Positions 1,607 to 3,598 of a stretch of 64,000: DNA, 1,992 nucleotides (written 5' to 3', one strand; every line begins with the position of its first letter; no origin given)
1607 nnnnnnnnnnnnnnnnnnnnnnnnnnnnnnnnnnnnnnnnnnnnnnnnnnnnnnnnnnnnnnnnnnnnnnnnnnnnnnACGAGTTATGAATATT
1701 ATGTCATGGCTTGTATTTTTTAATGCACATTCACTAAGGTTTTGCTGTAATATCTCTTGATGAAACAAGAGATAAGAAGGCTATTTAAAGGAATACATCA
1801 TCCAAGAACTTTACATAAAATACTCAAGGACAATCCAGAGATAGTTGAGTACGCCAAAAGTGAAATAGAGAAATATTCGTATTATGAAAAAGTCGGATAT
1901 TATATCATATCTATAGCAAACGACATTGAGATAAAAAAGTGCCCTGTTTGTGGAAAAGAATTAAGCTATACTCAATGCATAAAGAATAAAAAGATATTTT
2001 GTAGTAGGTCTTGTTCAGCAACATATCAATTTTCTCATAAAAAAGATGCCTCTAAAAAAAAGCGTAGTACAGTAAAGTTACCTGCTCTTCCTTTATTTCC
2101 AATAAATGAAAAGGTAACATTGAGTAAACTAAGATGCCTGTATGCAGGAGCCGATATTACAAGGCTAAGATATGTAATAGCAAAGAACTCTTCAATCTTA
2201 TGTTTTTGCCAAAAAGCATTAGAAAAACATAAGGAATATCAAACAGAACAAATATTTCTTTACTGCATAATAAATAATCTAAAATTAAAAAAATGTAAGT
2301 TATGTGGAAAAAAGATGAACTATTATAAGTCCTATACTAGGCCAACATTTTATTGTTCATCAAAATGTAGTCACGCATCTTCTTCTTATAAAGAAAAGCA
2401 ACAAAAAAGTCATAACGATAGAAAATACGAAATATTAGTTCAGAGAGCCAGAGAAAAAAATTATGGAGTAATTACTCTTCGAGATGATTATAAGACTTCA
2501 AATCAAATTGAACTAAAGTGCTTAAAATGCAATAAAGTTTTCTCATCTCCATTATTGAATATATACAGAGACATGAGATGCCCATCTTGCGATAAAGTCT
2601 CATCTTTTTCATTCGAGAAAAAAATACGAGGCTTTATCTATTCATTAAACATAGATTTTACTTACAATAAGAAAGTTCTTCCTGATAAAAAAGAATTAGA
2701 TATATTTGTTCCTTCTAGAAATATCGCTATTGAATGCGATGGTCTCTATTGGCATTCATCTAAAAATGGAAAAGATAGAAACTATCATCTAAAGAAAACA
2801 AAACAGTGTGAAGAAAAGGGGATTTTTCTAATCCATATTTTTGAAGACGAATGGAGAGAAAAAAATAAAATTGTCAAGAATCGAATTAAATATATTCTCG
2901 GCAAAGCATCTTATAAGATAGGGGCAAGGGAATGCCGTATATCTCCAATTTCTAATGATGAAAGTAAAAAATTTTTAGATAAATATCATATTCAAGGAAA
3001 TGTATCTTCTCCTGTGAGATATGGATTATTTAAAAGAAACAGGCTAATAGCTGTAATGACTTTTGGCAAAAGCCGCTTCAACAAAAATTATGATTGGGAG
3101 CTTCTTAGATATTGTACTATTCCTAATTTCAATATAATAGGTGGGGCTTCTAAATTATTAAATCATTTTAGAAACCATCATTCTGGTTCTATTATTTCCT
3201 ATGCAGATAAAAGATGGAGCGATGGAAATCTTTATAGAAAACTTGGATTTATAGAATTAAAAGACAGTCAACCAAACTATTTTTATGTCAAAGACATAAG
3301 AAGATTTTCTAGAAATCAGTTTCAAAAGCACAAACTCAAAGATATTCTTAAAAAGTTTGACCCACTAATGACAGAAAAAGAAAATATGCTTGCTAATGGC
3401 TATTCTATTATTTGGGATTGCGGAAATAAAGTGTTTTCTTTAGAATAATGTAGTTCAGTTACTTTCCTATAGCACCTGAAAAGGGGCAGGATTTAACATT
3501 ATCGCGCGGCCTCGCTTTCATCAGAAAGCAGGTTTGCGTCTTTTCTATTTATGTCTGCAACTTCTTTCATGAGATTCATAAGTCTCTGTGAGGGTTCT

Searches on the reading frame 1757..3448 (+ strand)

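Call 56: search_protein_families(library=phrogs, proteins=[window:1757-3448:+], max_evalue=0.00001)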
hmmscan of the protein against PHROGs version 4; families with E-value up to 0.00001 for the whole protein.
window:1757-3448:+ (563 aa): 4 families
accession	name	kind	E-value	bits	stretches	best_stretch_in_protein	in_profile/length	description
phrog_3339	-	DNA, RNA and nucleotide metabolism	8.7e-116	389.1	1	210-562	183-533/536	homing endonuclease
phrog_559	-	DNA, RNA and nucleotide metabolism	2.7e-112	377.6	1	30-562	80-599/607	HNH endonuclease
phrog_29804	-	unknown function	5.5e-48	165.2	1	171-562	138-530/534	-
phrog_1384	-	other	6.2e-08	33.4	1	385-526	13-173/245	Mom-like DNA modification protein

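Call 65: search_protein_families(library=pfam, proteins=[window:1757-3448:+], max_evalue=0.0001)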
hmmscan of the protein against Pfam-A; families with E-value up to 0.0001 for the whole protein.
window:1757-3448:+ (563 aa): 2 families
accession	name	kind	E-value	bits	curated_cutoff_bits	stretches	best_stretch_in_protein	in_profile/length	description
PF18741.7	MTES_1575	-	1.1e-05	25.8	38.2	1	286-377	1-92/96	REase_MTES_1575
PF25680.1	Mom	-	3e-05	24.2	27.1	0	393-528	2-155/202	Mom protein family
